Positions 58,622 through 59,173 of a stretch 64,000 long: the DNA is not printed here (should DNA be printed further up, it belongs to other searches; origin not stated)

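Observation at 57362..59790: Chorismate-mutase-like domain fused to the C-terminus of an acyl-AMP ligase and TAATG-coupled to a core-only DAHP synthase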

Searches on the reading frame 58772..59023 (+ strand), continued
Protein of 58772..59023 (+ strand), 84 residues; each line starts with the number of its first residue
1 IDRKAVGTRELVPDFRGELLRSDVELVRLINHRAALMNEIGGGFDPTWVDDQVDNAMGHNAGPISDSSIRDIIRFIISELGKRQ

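Call 64: search_protein_families(library=ncbifam, proteins=[L091:8603-9877:+, L093:8604-9818:+, L093:9821-10450:+, L091:7800-8603:+, L091:6001-7782:+], max_evalue=0.001)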
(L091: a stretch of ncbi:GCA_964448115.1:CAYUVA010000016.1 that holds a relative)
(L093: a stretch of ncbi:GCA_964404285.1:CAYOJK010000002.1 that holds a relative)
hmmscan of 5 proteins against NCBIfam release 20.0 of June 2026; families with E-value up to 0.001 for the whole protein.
L091:8603-9877:+ (425 aa): 1 family
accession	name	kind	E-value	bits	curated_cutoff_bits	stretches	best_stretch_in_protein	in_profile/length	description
NF052623.1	Npun_F2552_fam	equivalog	1.6e-25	90.1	500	1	54-279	35-258/314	Npun_F2552 family protein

L093:8604-9818:+ (405 aa): 1 family
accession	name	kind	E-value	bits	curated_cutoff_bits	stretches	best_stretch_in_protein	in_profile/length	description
NF052623.1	Npun_F2552_fam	equivalog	3e-23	82.7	500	1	25-267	13-255/314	Npun_F2552 family protein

L093:9821-10450:+ (210 aa): 37 families (the best 25 are shown)
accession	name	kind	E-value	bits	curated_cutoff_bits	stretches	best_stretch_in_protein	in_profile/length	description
TIGR04349.1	rSAM_QueE_gams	hypoth_equivalog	1.2e-56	191.7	300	1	5-207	2-203/210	7-carboxy-7-deazaguanine synthase QueE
TIGR03963.1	rSAM_QueE_Clost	equivalog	9.3e-49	166.1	260.1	1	4-207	1-211/219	putative 7-carboxy-7-deazaguanine synthase QueE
TIGR03365.1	Bsubt_queE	equivalog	1.1e-29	103.6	206.1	1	3-160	2-171/238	7-carboxy-7-deazaguanine synthase QueE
TIGR04322.1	rSAM_QueE_Ecoli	equivalog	3.6e-20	72.4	200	2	10-44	1-35/215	7-carboxy-7-deazaguanine synthase QueE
TIGR04508.1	queE_Cx14CxxC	equivalog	1.8e-15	57.3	240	1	4-123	1-136/208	7-carboxy-7-deazaguanine synthase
TIGR02495.1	NrdG2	equivalog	3.5e-15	55.8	131.15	1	19-104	13-101/193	anaerobic ribonucleoside-triphosphate reductase activating protein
TIGR02668.1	moaA_archaeal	equivalog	8.6e-10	38.1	325.25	1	31-103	19-95/303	GTP 3',8-cyclase MoaA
TIGR04251.1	SCM_rSAM_ScmF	equivalog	1.5e-09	37.7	400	1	29-103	11-91/353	SynChlorMet cassette radical SAM/SPASM protein ScmF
TIGR02666.1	moaA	equivalog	3.9e-09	35.9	284.05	1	32-103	20-101/336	GTP 3',8-cyclase MoaA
NF001199.0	PRK00164.2-1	equivalog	1e-08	34.7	231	1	31-103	21-97/308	GTP 3',8-cyclase MoaA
TIGR04466.1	rSAM_BlsE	equivalog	2e-07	30.8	400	1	26-104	6-86/327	cytosylglucuronate decarboxylase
TIGR02494.1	PFLE_PFLC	subfamily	2.3e-07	30.4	174.35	0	43-109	95-168/293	glycyl-radical enzyme activating protein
NF043069.1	T4HPD_activ_SAM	equivalog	4.9e-07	29.4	425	0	57-109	118-168/299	trans-4-hydroxy-L-proline dehydratase activase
NF048010.1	SfplDhtActHpsHDes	equivalog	6.3e-07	28.5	430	1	69-136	135-207/298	(2S)-3-sulfopropanediol dehydratase activating enzyme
NF033717.2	HPDL_rSAM_activ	equivalog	2e-06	27.3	420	0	9-46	6-43/311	4-hydroxyphenylacetate decarboxylase activase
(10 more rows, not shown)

L091:7800-8603:+ (268 aa): 10 families
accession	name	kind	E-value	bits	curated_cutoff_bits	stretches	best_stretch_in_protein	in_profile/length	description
NF006421.0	PRK08673.1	subfamily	6.7e-114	380.6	335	1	9-265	79-335/338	3-deoxy-7-phosphoheptulonate synthase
TIGR01361.1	DAHP_synth_Bsub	equivalog_domain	6.6e-104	346.9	267.75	1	13-257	14-258/260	3-deoxy-7-phosphoheptulonate synthase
NF009239.0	PRK12595.1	equivalog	4.3e-101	338.5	279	1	11-261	105-355/360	bifunctional 3-deoxy-7-phosphoheptulonate synthase/chorismate mutase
NF009933.0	PRK13396.1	subfamily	9.5e-90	301.1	486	1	22-263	99-341/352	3-deoxy-7-phosphoheptulonate synthase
NF041229.1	BagF_FevY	exception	2.6e-79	266.9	700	1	9-252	75-318/340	phospho-2-dehydro-3-deoxyheptonate aldolase BagF/FevY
NF003543.0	PRK05198.1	equivalog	5.7e-32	110.8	242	1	15-261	7-269/273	3-deoxy-8-phosphooctulonate synthase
TIGR01362.1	KDO8P_synth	equivalog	1.1e-31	110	314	1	25-261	3-254/258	3-deoxy-8-phosphooctulonate synthase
NF009109.0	PRK12457.1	equivalog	2.1e-18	66.6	457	1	36-257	35-266/281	3-deoxy-8-phosphooctulonate synthase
TIGR03586.1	PseI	equivalog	8.6e-05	21.9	340.25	1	108-264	111-258/327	pseudaminic acid synthase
TIGR03569.1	NeuB_NnaB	equivalog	0.00017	20.8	399.65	1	72-264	73-259/329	N-acetylneuraminate synthase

L091:6001-7782:+ (594 aa): 114 families (the best 25 are shown)
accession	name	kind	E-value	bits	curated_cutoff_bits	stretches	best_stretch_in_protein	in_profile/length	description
NF004837.0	PRK06187.1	subfamily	1.3e-120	403.1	476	1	7-511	7-528/531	long-chain-fatty-acid--CoA ligase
NF006182.0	PRK08316.1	subfamily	5.9e-92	308.8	663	1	5-505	8-517/523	fatty acyl-CoA synthetase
NF005307.0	PRK06839.1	equivalog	2.4e-89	300.3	748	1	18-504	12-492/496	o-succinylbenzoate--CoA ligase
NF005676.0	PRK07470.1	equivalog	2.7e-82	277.1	774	1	9-508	21-532/544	acyl-CoA synthetase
NF006020.0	PRK08162.1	subfamily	1e-79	268.4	677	1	13-509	24-542/545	acyl-CoA synthetase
NF006181.0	PRK08314.1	subfamily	7e-76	255.7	705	1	9-503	25-552/563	long-chain-fatty-acid--CoA ligase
NF002966.0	PRK03640.1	equivalog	6.5e-75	252.6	556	1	14-505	8-480/483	o-succinylbenzoate--CoA ligase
NF052269.1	Staph_lig_FadD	equivalog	1.9e-74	250.8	650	1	18-510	10-498/499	long-chain-fatty-acid--CoA ligase FadD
TIGR03098.1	ligase_PEP_1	hypoth_equivalog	1.9e-73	247.7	592.35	1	10-501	2-514/517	acyl-CoA ligase (AMP-forming), exosortase A system-associated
NF005857.1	PRK07786.1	exception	2e-73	247.7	733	1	21-499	22-506/513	fatty-acid--CoA ligase FadD5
NF005801.1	PRK07656.1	equivalog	9.4e-73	245.5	657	1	10-500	3-498/500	FadD3 family acyl-CoA ligase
NF009233.0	PRK12583.1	subfamily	1.3e-72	245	832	1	4-500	14-545/558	fatty acid CoA ligase family protein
NF004808.0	PRK06155.1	equivalog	7.8e-70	235.6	722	1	5-501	18-518/542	ATP-dependent acyl-CoA ligase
NF047394.1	AcylCoAsynMbcS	equivalog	1.2e-69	235.3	850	1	31-503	39-518/525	acyl-CoA synthetase MbcS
NF005947.1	PRK08008.1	equivalog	2.2e-69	234.5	651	1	32-501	36-517/518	crotonobetaine/carnitine-CoA ligase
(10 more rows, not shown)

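Call 67: find_encoding_contigs(protein=P0266, flank=6000, max_places=2)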
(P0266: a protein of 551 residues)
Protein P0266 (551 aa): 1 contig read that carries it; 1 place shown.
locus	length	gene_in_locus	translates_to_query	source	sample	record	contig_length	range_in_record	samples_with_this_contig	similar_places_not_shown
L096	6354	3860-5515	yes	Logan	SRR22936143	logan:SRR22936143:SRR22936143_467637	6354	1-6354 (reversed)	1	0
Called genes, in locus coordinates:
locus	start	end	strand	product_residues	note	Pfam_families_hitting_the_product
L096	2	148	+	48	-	?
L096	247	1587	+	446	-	PF02310:B12-binding, PF04055:Radical_SAM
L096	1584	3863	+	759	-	PF00535:Glycos_transf_2, PF10111:Glyco_tranf_2_2, PF13641:Glyco_tranf_2_3, PF13506:Glyco_transf_21, PF13632:Glyco_trans_2_3, PF13727:CoA_binding_3, PF02397:Bac_transf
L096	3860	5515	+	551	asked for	PF00501:AMP-binding, PF01817:CM_2 (weak)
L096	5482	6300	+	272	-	PF00793:DAHP_synth_1, PF03102:NeuB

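Call 70: search_protein_families(library=pfam, alignment_id=A3, max_evalue=0.01)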
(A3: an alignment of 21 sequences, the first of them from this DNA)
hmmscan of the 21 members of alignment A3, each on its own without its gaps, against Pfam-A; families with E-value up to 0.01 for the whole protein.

A. member 1, seq(75 aa): 1 family
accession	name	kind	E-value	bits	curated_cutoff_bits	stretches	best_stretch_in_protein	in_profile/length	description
PF01817.26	CM_2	-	3.4e-06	27.6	27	1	7-74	2-78/80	Chorismate mutase type II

B. families by the number of members that match (of 21 scanned): 5 families
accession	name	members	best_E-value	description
PF01817.26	CM_2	21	1e-16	Chorismate mutase type II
PF03266.21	NTPase_1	1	0.0008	NTPase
PF18879.6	EspA_EspE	1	0.0011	EspA/EspE family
PF02845.22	CUE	1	0.0022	CUE domain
PF10280.14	Med11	1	0.0022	Mediator complex protein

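Call 79: find_related_loci(query=A6, collection=metagenome_contigs, flank=7000)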
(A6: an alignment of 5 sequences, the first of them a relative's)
Query A6 (425 aa) in metagenome_contigs; peptide patterns used: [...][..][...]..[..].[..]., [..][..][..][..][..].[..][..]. (x = any residue, [..] = any of these).
600 stretches matched a pattern (row limit reached: there are more); 488 encode a relative of the query (tblastn E <= 1e-3); the best 80 are kept; 80 distinct loci.
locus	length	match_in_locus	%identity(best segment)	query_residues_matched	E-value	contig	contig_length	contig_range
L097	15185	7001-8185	39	15-406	1e-87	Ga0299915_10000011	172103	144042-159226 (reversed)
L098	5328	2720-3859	31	18-398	4e-59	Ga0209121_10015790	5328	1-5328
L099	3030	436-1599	36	12-370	7e-53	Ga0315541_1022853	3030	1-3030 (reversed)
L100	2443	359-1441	32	46-405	5e-52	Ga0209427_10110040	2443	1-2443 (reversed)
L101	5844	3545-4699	36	33-398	3e-46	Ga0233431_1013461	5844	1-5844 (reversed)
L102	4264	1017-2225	31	8-404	5e-46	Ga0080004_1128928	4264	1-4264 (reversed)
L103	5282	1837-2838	30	55-400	2e-44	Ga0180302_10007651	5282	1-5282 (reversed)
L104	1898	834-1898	31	3-333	8e-43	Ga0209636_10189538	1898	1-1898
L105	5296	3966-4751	36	36-300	1e-40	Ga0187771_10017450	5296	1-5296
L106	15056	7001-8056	29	40-398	2e-37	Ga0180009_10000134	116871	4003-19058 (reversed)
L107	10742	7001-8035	30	55-406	3e-37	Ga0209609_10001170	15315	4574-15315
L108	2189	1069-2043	31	38-384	3e-37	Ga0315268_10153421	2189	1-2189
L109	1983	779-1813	30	55-406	4e-36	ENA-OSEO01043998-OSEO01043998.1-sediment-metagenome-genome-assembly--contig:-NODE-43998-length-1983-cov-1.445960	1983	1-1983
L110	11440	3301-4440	25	29-419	6e-34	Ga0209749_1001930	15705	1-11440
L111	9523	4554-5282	31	29-273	8e-34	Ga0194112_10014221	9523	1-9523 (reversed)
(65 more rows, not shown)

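Call 82: search_protein_families(library=pfam, proteins=[L097:2605-3609:+, L097:3422-5797:+, L097:5716-6963:+, L097:6980-8230:+, L097:8611-10488:+, L097:10379-11566:+, L097:12013-12834:+, L097:12519-14327:+, L097:14355-15167:-], max_evalue=0.00001)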
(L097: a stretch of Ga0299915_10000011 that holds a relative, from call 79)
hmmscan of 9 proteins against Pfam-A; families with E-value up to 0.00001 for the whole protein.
L097:2605-3609:+ (335 aa): 7 families
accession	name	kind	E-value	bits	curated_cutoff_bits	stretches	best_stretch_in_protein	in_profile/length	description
PF01370.27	Epimerase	-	4.4e-47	161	20.9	1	9-222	2-221/240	NAD dependent epimerase/dehydratase family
PF16363.11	GDP_Man_Dehyd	-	6.5e-39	134.7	27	1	9-302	1-332/332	GDP-mannose 4,6 dehydratase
PF01073.25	3Beta_HSD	-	1.6e-12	47.5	22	1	9-181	1-190/280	3-beta hydroxysteroid dehydrogenase/isomerase family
PF04321.23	RmlD_sub_bind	-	5.4e-08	32.7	27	1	8-224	3-195/287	RmlD substrate binding domain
PF13460.12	NAD_binding_10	-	6.2e-08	33.2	27.2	1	12-170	1-144/184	NAD(P)H-binding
PF02719.21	Polysacc_synt_2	-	2.2e-06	27.5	20.2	0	9-224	2-215/293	Polysaccharide biosynthesis protein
PF07993.18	NAD_binding_4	-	6.7e-06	25.9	20.1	0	66-174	87-209/258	Male sterility protein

L097:3422-5797:+ (792 aa): 3 families
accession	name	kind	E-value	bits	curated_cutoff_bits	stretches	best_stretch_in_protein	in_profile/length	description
PF13620.12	CarboxypepD_reg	-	1.4e-16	61.1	32.3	1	105-179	2-81/82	Carboxypeptidase regulatory-like domain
PF13715.12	CarbopepD_reg_2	-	1.1e-14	54.7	32.2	1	105-189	1-86/88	CarboxypepD_reg-like domain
PF07715.20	Plug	-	5.8e-07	30.4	23.9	1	220-304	21-106/107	TonB-dependent Receptor Plug Domain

L097:5716-6963:+ (416 aa): 2 families
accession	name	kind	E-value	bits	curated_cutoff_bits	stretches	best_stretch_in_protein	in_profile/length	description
PF13229.12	Beta_helix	-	4.1e-12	46.4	25.9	1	181-336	2-158/158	Right handed beta helix region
PF05048.19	NosD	-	1e-09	38.6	23.6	1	226-358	41-169/212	Periplasmic copper-binding protein (NosD)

L097:6980-8230:+ (417 aa): 1 family
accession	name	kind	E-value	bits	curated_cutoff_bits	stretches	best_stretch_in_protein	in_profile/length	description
PF04015.17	DUF362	-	6.8e-45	154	24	1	54-251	1-198/200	Domain of unknown function (DUF362)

L097:8611-10488:+ (626 aa): 2 families
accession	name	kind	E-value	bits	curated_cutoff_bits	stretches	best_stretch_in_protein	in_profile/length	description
PF00501.34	AMP-binding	-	4.2e-73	246.8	29.9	1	39-395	2-384/384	AMP-binding enzyme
PF13193.12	AMP-binding_C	-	1.4e-22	80.8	24.5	1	445-520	1-76/76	AMP-binding enzyme C-terminal domain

L097:10379-11566:+ (396 aa): 2 families
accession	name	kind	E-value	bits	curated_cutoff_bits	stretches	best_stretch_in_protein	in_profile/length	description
PF01761.26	DHQ_synthase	-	4.5e-41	139.6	24.2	1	101-213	2-114/115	3-dehydroquinate synthase N-terminal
PF24621.2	DHQS_C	-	2.5e-38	131.7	27.6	1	215-358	1-144/144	3-dehydroquinate synthase C-terminal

L097:12013-12834:+ (274 aa): 2 families
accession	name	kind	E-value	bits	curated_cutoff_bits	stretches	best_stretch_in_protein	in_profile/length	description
PF00793.26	DAHP_synth_1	-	1.3e-80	270.7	25.5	1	22-262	9-265/270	DAHP synthetase I family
PF03102.20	NeuB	-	3.2e-11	43.6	22.1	1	77-263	53-231/241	NeuB family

L097:12519-14327:+ (603 aa): 2 families
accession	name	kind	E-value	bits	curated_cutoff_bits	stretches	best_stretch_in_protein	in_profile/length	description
PF01943.22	Polysacc_synt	-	4.8e-18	66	28.2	1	137-406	2-272/274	Polysaccharide biosynthesis protein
PF13440.11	Polysacc_synt_3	-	1.4e-09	38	23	1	161-457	2-292/293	Polysaccharide biosynthesis protein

L097:14355-15167:- (270 aa): 0 families
